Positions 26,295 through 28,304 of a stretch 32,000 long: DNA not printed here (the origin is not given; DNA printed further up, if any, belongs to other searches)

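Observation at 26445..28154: IclR transcription factor and SMP-30-type lactonase encoded as one 569-aa polypeptide inside a sugar-catabolic operon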

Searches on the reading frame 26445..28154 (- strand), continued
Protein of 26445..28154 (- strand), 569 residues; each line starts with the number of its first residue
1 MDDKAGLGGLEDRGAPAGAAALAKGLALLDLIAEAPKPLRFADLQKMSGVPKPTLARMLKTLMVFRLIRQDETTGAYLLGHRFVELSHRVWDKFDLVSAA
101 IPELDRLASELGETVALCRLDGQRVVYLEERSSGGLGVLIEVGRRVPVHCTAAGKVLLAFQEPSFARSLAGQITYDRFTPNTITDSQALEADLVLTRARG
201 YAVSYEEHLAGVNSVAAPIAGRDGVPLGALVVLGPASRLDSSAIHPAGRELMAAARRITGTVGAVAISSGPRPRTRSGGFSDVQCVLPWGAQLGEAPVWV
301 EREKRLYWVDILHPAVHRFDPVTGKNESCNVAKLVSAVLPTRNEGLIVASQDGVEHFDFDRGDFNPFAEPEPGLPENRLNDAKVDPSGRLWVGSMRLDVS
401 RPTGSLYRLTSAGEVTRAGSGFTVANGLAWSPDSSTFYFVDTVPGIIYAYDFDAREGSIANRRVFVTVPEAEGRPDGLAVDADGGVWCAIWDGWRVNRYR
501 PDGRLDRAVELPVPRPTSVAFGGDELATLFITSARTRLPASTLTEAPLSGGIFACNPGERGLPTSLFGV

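Call 77: find_homologous_proteins(query=P0195, max_evalue=1e-30)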
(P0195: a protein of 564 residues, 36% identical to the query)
Query P0195 (564 aa): 232 proteins with E <= 1e-30 among 8000 candidates; the best 120 are listed.
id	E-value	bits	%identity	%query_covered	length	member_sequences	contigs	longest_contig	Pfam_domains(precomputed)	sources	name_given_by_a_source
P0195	0.0e+0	1241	100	100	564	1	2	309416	PF01614.25,PF09339.17,PF12802.14,PF24684.2,PF25213.2,PF08450.19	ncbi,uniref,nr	ncbi:IclR family transcriptional regulator domain-containing protein [Kaistia terrae]|uniref:SMP-30/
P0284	0.0e+0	1088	88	100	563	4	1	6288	PF01614.25,PF09339.17,PF12802.14,PF24684.2,PF25213.2,PF08450.19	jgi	jgi:DNA-binding IclR family transcriptional regulator/sugar lactone lactonase YvrE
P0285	0.0e+0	1047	85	100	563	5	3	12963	PF01614.25,PF09339.17,PF12802.14,PF25213.2,PF08450.19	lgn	-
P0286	8.8e-297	1003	81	100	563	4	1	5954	PF01614.25,PF09339.17,PF12802.14,PF25213.2,PF08450.19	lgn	-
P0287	5.5e-284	961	80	98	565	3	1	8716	PF01614.25,PF09339.17,PF12802.14,PF25213.2,PF08450.19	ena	-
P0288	1.7e-248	844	70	98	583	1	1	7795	PF01614.25,PF09339.17,PF12802.14,PF24684.2,PF08450.19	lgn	-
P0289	7.8e-232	789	66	97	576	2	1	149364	PF01978.26,PF01614.25,PF09339.17,PF12802.14,PF08450.19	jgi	-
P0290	1.1e-230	785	88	73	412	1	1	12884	PF01614.25,PF24684.2,PF08450.19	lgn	-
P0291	1.7e-195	669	58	96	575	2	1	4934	PF01614.25,PF09339.17,PF24684.2,PF08450.19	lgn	-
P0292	1.6e-178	613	52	98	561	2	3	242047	PF01614.25,PF09339.17,PF12802.14,PF25213.2,PF08450.19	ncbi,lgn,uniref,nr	ncbi:IclR family transcriptional regulator domain-containing protein [Chelativorans alearense]|unire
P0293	1.6e-156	541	50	95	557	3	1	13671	PF01614.25,PF09339.17,PF25213.2,PF08450.19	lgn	-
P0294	4.1e-156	539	49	97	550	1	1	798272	PF01614.25,PF09339.17,PF12802.14,PF25213.2,PF08450.19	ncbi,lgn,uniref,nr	ncbi:SMP-30/gluconolactonase/LRE family protein [Bradyrhizobium sp. KB893862 SZCCT0404]|uniref:IclR 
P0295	1.2e-155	538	50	96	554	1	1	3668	PF01614.25,PF09339.17,PF12802.14,PF25213.2,PF08450.19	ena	-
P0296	2.0e-154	534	49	95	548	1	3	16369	PF01614.25,PF09339.17,PF12802.14,PF08450.19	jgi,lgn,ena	-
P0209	2.5e-154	533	50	98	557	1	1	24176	PF01614.25,PF09339.17,PF08450.19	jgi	jgi:IclR family acetate operon transcriptional repressor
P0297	3.0e-154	533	50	94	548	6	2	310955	PF01614.25,PF09339.17,PF12802.14,PF08450.19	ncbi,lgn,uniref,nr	ncbi:IclR family transcriptional regulator domain-containing protein [Brucella intermedia]|uniref:Ic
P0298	1.9e-153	530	48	97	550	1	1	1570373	PF01614.25,PF09339.17,PF12802.14,PF08450.19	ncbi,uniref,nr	ncbi:IclR family transcriptional regulator domain-containing protein [Bradyrhizobium mercantei]|unir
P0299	1.9e-153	530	49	96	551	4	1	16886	PF13412.13,PF01614.25,PF09339.17,PF12802.14,PF08450.19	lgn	-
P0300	5.5e-153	529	50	95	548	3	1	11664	PF01614.25,PF09339.17,PF12802.14,PF08450.19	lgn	-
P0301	7.6e-153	528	49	97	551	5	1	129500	PF01614.25,PF09339.17,PF12802.14,PF08450.19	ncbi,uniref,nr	ncbi:IclR family transcriptional regulator C-terminal domain-containing protein [Bradyrhizobium sp. 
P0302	7.5e-152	525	48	97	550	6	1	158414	PF13412.13,PF01614.25,PF09339.17,PF12802.14,PF08450.19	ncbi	ncbi:IclR family transcriptional regulator domain-containing protein [Agrobacterium burrii]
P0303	2.5e-151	523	48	97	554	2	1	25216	PF01614.25,PF09339.17,PF12802.14,PF08450.19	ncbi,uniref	ncbi:IclR family transcriptional regulator C-terminal domain-containing protein [Rhizobium puerariae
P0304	3.5e-151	523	47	97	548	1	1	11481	PF01614.25,PF09339.17,PF12802.14,PF08450.19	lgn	-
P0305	4.0e-151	523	49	96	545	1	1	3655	PF01614.25,PF09339.17,PF24684.2,PF08450.19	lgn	-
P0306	5.8e-151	522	49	94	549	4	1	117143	PF13412.13,PF01614.25,PF09339.17,PF12802.14,PF08450.19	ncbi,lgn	-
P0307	7.8e-151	522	49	94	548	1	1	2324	PF01614.25,PF09339.17,PF12802.14,PF08450.19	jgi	-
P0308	1.1e-150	521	48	94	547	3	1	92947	PF01614.25,PF09339.17,PF12802.14,PF08450.19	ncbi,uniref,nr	ncbi:IclR family transcriptional regulator domain-containing protein [Brucella intermedia]|uniref:Ic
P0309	1.4e-150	521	48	94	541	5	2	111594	PF01614.25,PF09339.17,PF08450.19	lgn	-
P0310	1.6e-150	521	48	96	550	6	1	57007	PF01614.25,PF09339.17,PF12802.14,PF25213.2,PF08450.19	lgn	-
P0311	2.8e-150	520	48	97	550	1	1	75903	PF01614.25,PF09339.17,PF12802.14,PF08450.19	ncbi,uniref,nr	ncbi:hypothetical protein AYJ54_18010 [Bradyrhizobium centrolobii]|uniref:IclR family transcriptiona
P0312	2.9e-150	520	47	97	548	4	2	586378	PF01614.25,PF09339.17,PF12802.14,PF08450.19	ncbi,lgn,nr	ncbi:IclR family transcriptional regulator domain-containing protein [Phyllobacterium zundukense]|nr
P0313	3.5e-150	520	48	96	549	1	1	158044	PF01614.25,PF09339.17,PF12802.14,PF08450.19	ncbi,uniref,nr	ncbi:SMP-30/gluconolactonase/LRE family protein [Rhizobium pusense]|uniref:IclR family transcription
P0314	4.8e-150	519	49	94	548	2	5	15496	PF01614.25,PF09339.17,PF12802.14,PF08450.19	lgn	-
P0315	5.4e-150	519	49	97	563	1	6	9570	PF01614.25,PF09339.17,PF08450.19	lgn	-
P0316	8.1e-150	518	48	94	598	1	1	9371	PF01614.25,PF09339.17,PF12802.14,PF08450.19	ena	-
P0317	1.3e-149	518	48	94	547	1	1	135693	PF01614.25,PF09339.17,PF12802.14,PF08450.19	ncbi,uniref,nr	ncbi:IclR family transcriptional regulator domain-containing protein [Brucella intermedia]|uniref:Ic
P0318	1.8e-149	517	48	95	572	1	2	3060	PF01614.25,PF09339.17,PF08450.19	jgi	jgi:IclR family transcriptional regulator, acetate operon repressor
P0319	2.0e-148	514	48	96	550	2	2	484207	PF01614.25,PF09339.17,PF12802.14,PF25213.2,PF08450.19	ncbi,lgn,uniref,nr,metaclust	ncbi:IclR family transcriptional regulator C-terminal domain-containing protein [Bradyrhizobium sp. 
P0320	3.5e-148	513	47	97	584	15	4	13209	PF01614.25,PF09339.17,PF08450.19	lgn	-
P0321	9.7e-148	512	47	96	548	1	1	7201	PF01614.25,PF09339.17,PF12802.14,PF08450.19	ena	-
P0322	1.1e-147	511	47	96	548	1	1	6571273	PF13412.13,PF01614.25,PF09339.17,PF12802.14,PF25213.2,PF08450.19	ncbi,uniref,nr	ncbi:IclR family transcriptional regulator domain-containing protein [Tardiphaga robiniae]|uniref:He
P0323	3.5e-147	510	47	97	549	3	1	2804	PF01614.25,PF09339.17,PF12802.14,PF08450.19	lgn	-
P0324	4.4e-147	509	46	96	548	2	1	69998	PF01614.25,PF09339.17,PF12802.14,PF08450.19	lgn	-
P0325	4.9e-146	506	47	96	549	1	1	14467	PF01614.25,PF09339.17,PF08450.19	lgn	-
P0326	1.3e-145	505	48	97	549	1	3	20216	PF01614.25,PF09339.17,PF12802.14,PF08450.19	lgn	-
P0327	8.1e-145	502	45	97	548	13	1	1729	PF01614.25,PF09339.17,PF08450.19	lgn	-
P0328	3.9e-144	500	46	95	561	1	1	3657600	PF01614.25,PF09339.17,PF24684.2,PF08450.19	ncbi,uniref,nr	ncbi:IclR family transcriptional regulator C-terminal domain-containing protein [Pelagibacterium sp.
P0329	4.1e-144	500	47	96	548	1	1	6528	PF01614.25,PF09339.17,PF12802.14,PF25213.2,PF08450.19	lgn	-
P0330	5.9e-143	496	48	94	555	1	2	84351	PF01614.25,PF09339.17,PF12802.14,PF08450.19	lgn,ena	-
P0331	6.4e-143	496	46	96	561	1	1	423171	PF01614.25,PF09339.17,PF08450.19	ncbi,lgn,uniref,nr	ncbi:IclR family transcriptional regulator [Devosia yakushimensis]|uniref:IclR family transcriptiona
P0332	4.7e-142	493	46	95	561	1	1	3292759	PF01614.25,PF09339.17,PF24684.2,PF08450.19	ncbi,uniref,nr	ncbi:IclR family transcriptional regulator C-terminal domain-containing protein [Devosia sp. YIM 151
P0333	5.8e-142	493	46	97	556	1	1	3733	PF01614.25,PF09339.17,PF08450.19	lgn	-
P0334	1.4e-141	491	45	97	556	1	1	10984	PF01614.25,PF09339.17,PF08450.19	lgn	-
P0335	7.6e-140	486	48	95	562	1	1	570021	PF01614.25,PF09339.17,PF08450.19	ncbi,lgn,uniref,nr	ncbi:SMP-30/gluconolactonase/LRE family protein [Bradyrhizobium manausense]|uniref:IclR family trans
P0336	3.2e-139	484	46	99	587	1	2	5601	PF01614.25,PF09339.17,PF12802.14,PF08450.19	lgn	-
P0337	4.6e-138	480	46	96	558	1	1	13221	PF12840.14,PF01978.26,PF01614.25,PF09339.17,PF12802.14,PF08450.19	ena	-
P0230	6.8e-137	476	46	97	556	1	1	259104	PF01614.25,PF09339.17,PF08450.19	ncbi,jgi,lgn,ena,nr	ncbi:MAG TPA: IclR family transcriptional regulator C-terminal domain-containing protein [Stellaceae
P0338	8.2e-137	476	45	96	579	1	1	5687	PF01614.25,PF09339.17,PF08450.19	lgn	-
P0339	9.1e-137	475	47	95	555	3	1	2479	PF12840.14,PF01614.25,PF09339.17,PF12802.14,PF25213.2,PF08450.19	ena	-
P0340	1.0e-135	472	46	94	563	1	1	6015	PF01614.25,PF09339.17,PF24684.2,PF08450.19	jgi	jgi:IclR family transcriptional regulator, acetate operon repressor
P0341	1.2e-134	468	44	93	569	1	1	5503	PF01614.25,PF09339.17,PF24684.2,PF08450.19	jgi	jgi:IclR family transcriptional regulator, acetate operon repressor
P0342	1.5e-134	468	46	93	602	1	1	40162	PF01614.25,PF09339.17,PF24684.2,PF08450.19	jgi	jgi:DNA-binding IclR family transcriptional regulator/sugar lactone lactonase YvrE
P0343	1.8e-134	468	46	94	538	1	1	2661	PF01614.25,PF09339.17,PF12802.14,PF08450.19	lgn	-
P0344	6.1e-134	466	46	95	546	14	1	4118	PF01614.25,PF09339.17,PF24684.2,PF08450.19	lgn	-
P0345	1.1e-133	465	47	94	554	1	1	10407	PF01614.25,PF09339.17,PF08450.19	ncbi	-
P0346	1.2e-133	465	45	96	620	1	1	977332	PF01614.25,PF09339.17,PF24684.2,PF08450.19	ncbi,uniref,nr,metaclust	ncbi:hypothetical protein BB934_37990 (plasmid) [Microvirga ossetica]|uniref:IclR family transcripti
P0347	4.1e-133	463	45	96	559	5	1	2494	PF01614.25,PF09339.17,PF08450.19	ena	-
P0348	6.0e-133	463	45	94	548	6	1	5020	PF01614.25,PF09339.17,PF24684.2,PF08450.19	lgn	-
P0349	4.4e-132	460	45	95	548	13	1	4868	PF01614.25,PF09339.17,PF24684.2,PF08450.19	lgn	-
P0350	5.2e-132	460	44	94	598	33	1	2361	PF01614.25,PF09339.17,PF24684.2,PF08450.19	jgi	jgi:IclR family transcriptional regulator, acetate operon repressor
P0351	7.0e-132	459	44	95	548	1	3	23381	PF01614.25,PF09339.17,PF24684.2,PF08450.19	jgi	jgi:IclR family acetate operon transcriptional repressor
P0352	9.9e-132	459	44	95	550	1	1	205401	PF01614.25,PF09339.17,PF08450.19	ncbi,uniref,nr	ncbi:helix-turn-helix domain-containing protein (plasmid) [Bosea sp. F3-2]|uniref:IclR family transc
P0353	2.0e-131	458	45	95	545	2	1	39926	PF01614.25,PF09339.17,PF24684.2,PF08450.19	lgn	-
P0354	3.0e-131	457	45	94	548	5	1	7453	PF01614.25,PF09339.17,PF24684.2,PF08450.19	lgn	-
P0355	7.5e-131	456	46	96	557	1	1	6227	PF01614.25,PF09339.17,PF08450.19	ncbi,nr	ncbi:MAG TPA: IclR family transcriptional regulator C-terminal domain-containing protein [Paracoccac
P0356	3.2e-130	454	45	96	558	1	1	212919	PF01614.25,PF09339.17,PF12802.14,PF24684.2,PF08450.19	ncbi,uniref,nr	ncbi:IclR family transcriptional regulator C-terminal domain-containing protein [Bosea sp. 685]|unir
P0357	3.5e-130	454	45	96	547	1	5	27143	PF01614.25,PF09339.17,PF12802.14,PF08450.19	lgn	-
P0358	9.3e-130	452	45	94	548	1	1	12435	PF01614.25,PF09339.17,PF12802.14,PF24684.2,PF08450.19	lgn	-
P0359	1.1e-129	452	44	94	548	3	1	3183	PF01614.25,PF09339.17,PF12802.14,PF24684.2,PF08450.19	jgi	-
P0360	1.2e-129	452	45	94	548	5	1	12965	PF01614.25,PF09339.17,PF24684.2,PF08450.19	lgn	-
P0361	6.4e-129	450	46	94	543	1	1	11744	PF01614.25,PF09339.17,PF12802.14,PF08450.19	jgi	jgi:IclR family transcriptional regulator, acetate operon repressor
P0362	3.2e-128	447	45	95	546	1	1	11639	PF07494.18,PF01614.25,PF09339.17,PF24684.2,PF08450.19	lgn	-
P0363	1.0e-127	446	45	95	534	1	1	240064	PF01614.25,PF09339.17,PF08450.19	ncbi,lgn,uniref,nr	ncbi:helix-turn-helix domain-containing protein [Agrobacterium rhizogenes]|uniref:IclR family transc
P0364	1.6e-127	445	42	98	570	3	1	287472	PF01614.25,PF09339.17,PF08450.19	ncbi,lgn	-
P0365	6.5e-127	443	44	95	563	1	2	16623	PF01614.25,PF09339.17,PF24684.2,PF08450.19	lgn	-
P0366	2.8e-126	441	44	95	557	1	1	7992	PF01614.25,PF09339.17,PF24684.2,PF08450.19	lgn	-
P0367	3.3e-126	441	44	95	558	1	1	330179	PF01614.25,PF09339.17,PF24684.2,PF08450.19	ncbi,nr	ncbi:SMP-30/gluconolactonase/LRE family protein [Boseaceae bacterium BT-24-1]|nr:SMP-30/gluconolacto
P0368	5.0e-126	440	44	94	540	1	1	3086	PF01614.25,PF09339.17,PF08450.19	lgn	-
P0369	7.1e-126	439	44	95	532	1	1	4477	PF01614.25,PF09339.17,PF24684.2,PF08450.19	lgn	-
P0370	2.9e-125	437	42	95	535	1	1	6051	PF01614.25,PF09339.17,PF08450.19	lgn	-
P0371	3.1e-125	437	43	97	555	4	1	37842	PF01614.25,PF09339.17,PF24684.2,PF25213.2,PF08450.19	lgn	-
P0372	1.1e-124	435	44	94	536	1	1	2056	PF01614.25,PF09339.17,PF08450.19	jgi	jgi:IclR family acetate operon transcriptional repressor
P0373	2.2e-124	435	44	95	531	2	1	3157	PF01614.25,PF09339.17,PF08450.19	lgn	-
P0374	2.5e-124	434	44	95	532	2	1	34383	PF01614.25,PF09339.17,PF24684.2,PF08450.19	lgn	-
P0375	6.0e-124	433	44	95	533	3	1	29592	PF01614.25,PF09339.17,PF08450.19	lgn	-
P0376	7.5e-124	433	45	95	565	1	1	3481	PF01614.25,PF09339.17,PF08450.19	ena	-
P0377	5.7e-123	430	45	94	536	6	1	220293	PF01614.25,PF09339.17,PF08450.19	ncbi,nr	ncbi:hypothetical protein L901_17875 [Agrobacterium sp. D14]|nr:hypothetical protein L901_17875 [Agr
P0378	1.9e-122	428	43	95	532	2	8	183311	PF01614.25,PF09339.17,PF08450.19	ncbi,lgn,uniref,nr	ncbi:helix-turn-helix domain-containing protein [Agrobacterium tumefaciens]|uniref:IclR family trans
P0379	3.5e-121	424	44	94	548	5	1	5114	PF01614.25,PF09339.17,PF12802.14,PF24684.2,PF08450.19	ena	-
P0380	1.4e-120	422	41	95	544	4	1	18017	PF01614.25,PF09339.17,PF08450.19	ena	-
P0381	2.1e-118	415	42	94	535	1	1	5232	PF01614.25,PF09339.17,PF08450.19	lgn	-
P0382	4.8e-118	414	45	93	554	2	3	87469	PF01614.25,PF09339.17,PF12802.14,PF24684.2,PF25213.2,PF08450.19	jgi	jgi:IclR family acetate operon transcriptional repressor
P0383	4.9e-118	414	45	93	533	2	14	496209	PF01614.25,PF09339.17,PF12802.14,PF25213.2,PF08450.19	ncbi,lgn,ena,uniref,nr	ncbi:IclR family transcriptional regulator C-terminal domain-containing protein [uncultured Alsobact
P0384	9.6e-117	409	44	94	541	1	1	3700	PF01614.25,PF09339.17,PF08450.19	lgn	-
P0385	1.1e-116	409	41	95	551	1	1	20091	PF01614.25,PF09339.17,PF12802.14,PF08450.19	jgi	jgi:DNA-binding IclR family transcriptional regulator/sugar lactone lactonase YvrE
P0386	2.7e-114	401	44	93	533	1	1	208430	PF01614.25,PF09339.17,PF12802.14,PF25213.2,PF08450.19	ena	-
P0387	3.0e-114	401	44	91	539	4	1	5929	PF01614.25,PF09339.17,PF24684.2,PF08450.19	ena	-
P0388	5.7e-114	400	44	93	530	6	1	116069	PF12840.14,PF13412.13,PF01978.26,PF01614.25,PF09339.17,PF12802.14,PF13545.13,PF25213.2,PF08450.19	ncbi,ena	-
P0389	6.9e-114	400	43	92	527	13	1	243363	PF01614.25,PF09339.17,PF12802.14,PF25213.2,PF08450.19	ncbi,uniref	ncbi:IclR family transcriptional regulator domain-containing protein [Oricola indica]|uniref:IclR fa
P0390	8.8e-114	400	44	94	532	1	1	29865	PF01978.26,PF01614.25,PF09339.17,PF12802.14,PF08450.19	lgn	-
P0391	2.5e-113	398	43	93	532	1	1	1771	PF01614.25,PF09339.17,PF12802.14,PF08450.19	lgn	-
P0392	2.6e-113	398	41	93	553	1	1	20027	PF01614.25,PF09339.17,PF08450.19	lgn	-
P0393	2.9e-113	398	42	95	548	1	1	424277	PF01614.25,PF09339.17,PF08450.19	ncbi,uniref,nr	ncbi:IclR family transcriptional regulator [Aureimonas flava]|uniref:IclR family transcriptional reg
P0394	2.9e-113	398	42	93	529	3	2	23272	PF01978.26,PF01614.25,PF09339.17,PF08450.19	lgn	-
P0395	4.1e-113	397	43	92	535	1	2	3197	PF01614.25,PF09339.17,PF24684.2,PF08450.19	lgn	-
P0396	8.4e-113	396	43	93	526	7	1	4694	PF01614.25,PF09339.17,PF08450.19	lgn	-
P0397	1.1e-112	396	44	94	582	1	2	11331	PF01614.25,PF09339.17,PF12802.14,PF08450.19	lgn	-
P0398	2.9e-112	395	44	93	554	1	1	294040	PF01614.25,PF09339.17,PF12802.14,PF24684.2,PF25213.2,PF08450.19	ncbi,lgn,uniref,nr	ncbi:transcriptional regulator, IclR family [Roseomonas rosea]|uniref:Transcriptional regulator, Icl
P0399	4.1e-112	394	44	93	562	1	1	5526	PF12840.14,PF01614.25,PF09339.17,PF12802.14,PF24684.2,PF08100.19,PF25213.2,PF08450.19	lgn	-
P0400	2.2e-111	392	44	93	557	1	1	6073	PF01614.25,PF09339.17,PF12802.14,PF24684.2,PF25213.2,PF08450.19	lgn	-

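Call 78: find_encoding_contigs(protein=P0297, flank=7000, max_places=1)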
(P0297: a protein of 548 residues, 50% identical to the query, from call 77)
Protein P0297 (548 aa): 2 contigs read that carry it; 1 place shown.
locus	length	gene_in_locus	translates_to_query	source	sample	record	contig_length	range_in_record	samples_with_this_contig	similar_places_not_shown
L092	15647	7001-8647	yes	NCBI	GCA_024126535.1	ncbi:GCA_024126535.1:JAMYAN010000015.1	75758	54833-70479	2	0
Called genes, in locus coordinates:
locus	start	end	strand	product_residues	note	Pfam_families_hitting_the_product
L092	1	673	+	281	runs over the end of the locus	PF02371:Transposase_20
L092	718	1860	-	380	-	PF00589:Phage_integrase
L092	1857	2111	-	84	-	-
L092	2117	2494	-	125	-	PF01850:PIN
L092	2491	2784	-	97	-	PF02604:PhdYeFM_antitox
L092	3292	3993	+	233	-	PF03050:DDE_Tnp_IS66 (faint), PF00665:rve (weak), PF13610:DDE_Tnp_IS240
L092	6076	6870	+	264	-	PF01263:Aldose_epim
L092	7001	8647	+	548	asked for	PF09339:HTH_IclR, PF12802:MarR_2 (weak), PF01614:IclR_C, PF08450:SGL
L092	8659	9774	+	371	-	PF02746:MR_MLE_N, PF13378:MR_MLE_C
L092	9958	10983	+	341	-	PF01073:3Beta_HSD, PF01370:Epimerase, PF02719:Polysacc_synt_2 (faint), PF04321:RmlD_sub_bind, PF05368:NmrA (weak), PF13460:NAD_binding_10, PF16363:GDP_Man_Dehyd, PF07993:NAD_binding_4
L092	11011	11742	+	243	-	PF03737:RraA-like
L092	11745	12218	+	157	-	PF12680:SnoaL_2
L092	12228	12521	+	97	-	PF03795:YCII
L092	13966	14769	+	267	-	PF08501:Shikimate_dh_N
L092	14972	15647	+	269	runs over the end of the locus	PF00497:SBP_bac_3, PF10613:Lig_chan-Glu_bd (weak)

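Call 79: find_encoding_contigs(protein=P0298, flank=7000, max_places=1)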
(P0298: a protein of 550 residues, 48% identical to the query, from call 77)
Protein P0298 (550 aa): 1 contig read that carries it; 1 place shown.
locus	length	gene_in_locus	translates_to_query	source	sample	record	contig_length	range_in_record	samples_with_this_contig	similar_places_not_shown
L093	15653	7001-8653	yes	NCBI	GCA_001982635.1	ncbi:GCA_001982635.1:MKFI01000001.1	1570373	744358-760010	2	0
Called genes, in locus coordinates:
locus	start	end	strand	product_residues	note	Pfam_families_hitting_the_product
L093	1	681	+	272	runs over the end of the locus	PF09339:HTH_IclR, PF01614:IclR_C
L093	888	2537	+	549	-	PF01266:DAO (faint), PF01494:FAD_binding_3, PF21274:Rng_hyd_C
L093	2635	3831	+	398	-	PF00890:FAD_binding_2 (weak), PF01266:DAO (weak), PF01494:FAD_binding_3, PF04820:Trp_halogenase (faint), PF05834:Lycopene_cycl (faint), PF07992:Pyr_redox_2 (faint), PF13450:NAD_binding_8 (weak)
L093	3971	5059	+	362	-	PF03480:DctP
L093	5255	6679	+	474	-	PF01565:FAD_binding_4, PF02913:FAD-oxidase_C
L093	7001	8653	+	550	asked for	PF09339:HTH_IclR, PF12802:MarR_2 (weak), PF01614:IclR_C, PF08450:SGL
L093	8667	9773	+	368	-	PF02746:MR_MLE_N, PF13378:MR_MLE_C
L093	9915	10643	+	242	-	PF03737:RraA-like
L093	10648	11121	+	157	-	PF12680:SnoaL_2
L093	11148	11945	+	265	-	PF08501:Shikimate_dh_N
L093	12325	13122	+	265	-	PF00497:SBP_bac_3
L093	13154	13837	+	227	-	PF00528:BPD_transp_1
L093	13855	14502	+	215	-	PF00528:BPD_transp_1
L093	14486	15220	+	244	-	PF09818:ABC_ATPase (faint), PF00005:ABC_tran, PF02463:SMC_N (weak), PF13304:AAA_21 (weak)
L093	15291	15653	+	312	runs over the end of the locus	PF01263:Aldose_epim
